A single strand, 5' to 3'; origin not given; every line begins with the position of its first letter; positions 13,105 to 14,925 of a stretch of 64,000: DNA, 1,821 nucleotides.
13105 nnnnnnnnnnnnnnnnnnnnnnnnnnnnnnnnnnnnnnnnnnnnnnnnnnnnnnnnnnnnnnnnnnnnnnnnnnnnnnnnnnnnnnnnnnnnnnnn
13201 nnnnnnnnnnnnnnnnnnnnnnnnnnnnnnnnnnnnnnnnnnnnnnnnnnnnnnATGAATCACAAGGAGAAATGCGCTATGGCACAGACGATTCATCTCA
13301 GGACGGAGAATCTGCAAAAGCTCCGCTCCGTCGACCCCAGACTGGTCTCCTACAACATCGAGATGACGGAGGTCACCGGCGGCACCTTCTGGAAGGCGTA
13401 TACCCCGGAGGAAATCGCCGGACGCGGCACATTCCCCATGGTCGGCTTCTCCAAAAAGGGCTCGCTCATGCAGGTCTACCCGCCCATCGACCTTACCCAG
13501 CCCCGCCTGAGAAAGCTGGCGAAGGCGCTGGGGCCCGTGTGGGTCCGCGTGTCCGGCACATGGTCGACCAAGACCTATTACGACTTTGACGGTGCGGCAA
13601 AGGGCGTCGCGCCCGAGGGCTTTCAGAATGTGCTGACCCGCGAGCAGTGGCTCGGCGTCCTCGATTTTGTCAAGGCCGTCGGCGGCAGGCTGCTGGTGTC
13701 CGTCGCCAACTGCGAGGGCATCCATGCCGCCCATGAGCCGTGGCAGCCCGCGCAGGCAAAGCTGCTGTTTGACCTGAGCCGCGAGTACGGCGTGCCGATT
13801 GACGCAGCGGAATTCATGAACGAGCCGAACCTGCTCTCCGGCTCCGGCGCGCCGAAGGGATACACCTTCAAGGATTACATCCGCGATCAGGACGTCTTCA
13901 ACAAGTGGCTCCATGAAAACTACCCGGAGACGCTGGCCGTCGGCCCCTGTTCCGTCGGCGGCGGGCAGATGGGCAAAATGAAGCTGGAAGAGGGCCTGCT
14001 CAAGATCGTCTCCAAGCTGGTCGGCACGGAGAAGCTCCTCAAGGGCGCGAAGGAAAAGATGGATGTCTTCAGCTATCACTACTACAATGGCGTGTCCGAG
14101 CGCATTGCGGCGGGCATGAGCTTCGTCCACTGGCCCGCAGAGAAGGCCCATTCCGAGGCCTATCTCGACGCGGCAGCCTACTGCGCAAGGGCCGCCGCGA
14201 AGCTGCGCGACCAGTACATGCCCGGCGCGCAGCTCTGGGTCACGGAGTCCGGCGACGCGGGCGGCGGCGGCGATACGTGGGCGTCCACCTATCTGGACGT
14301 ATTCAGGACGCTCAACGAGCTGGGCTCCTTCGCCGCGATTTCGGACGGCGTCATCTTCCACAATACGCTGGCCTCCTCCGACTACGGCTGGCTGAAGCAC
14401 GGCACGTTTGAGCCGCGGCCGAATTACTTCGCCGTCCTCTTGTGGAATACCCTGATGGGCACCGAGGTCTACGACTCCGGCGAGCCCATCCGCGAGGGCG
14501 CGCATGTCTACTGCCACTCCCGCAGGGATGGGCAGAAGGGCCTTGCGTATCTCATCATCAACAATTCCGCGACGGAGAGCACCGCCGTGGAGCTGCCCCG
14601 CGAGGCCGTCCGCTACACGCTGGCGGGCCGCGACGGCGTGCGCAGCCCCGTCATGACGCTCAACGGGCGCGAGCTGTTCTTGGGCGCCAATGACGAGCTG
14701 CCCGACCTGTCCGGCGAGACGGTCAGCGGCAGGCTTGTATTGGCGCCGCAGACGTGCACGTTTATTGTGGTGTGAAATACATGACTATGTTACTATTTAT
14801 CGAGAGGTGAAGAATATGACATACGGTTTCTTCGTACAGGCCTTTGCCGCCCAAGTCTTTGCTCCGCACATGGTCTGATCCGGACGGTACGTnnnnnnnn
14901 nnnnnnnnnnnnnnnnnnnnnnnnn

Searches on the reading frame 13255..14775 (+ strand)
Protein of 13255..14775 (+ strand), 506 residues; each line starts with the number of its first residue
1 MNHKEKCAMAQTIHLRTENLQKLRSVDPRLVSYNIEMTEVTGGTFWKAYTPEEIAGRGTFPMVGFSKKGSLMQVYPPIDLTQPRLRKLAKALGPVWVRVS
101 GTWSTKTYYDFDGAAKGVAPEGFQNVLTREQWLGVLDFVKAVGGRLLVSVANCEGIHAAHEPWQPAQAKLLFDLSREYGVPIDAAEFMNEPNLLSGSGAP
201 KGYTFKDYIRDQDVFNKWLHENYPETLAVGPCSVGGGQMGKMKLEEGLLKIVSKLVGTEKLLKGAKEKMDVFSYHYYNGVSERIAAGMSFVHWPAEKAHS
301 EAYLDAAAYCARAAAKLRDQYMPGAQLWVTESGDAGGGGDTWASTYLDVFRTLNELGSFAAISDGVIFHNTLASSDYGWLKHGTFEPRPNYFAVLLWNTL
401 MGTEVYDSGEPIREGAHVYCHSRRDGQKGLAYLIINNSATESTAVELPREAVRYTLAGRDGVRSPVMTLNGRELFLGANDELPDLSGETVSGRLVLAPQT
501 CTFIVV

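Call 12: search_protein_families(library=pfam, proteins=[window:13255-14775:+])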
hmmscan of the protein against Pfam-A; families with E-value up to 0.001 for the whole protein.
window:13255-14775:+ (506 aa): 1 family
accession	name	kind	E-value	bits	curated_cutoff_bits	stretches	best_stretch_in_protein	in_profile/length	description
PF03662.20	Glyco_hydro_79n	-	1.2e-07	31.5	23.1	1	78-357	47-318/318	Glycosyl hydrolase family 79, N-terminal domain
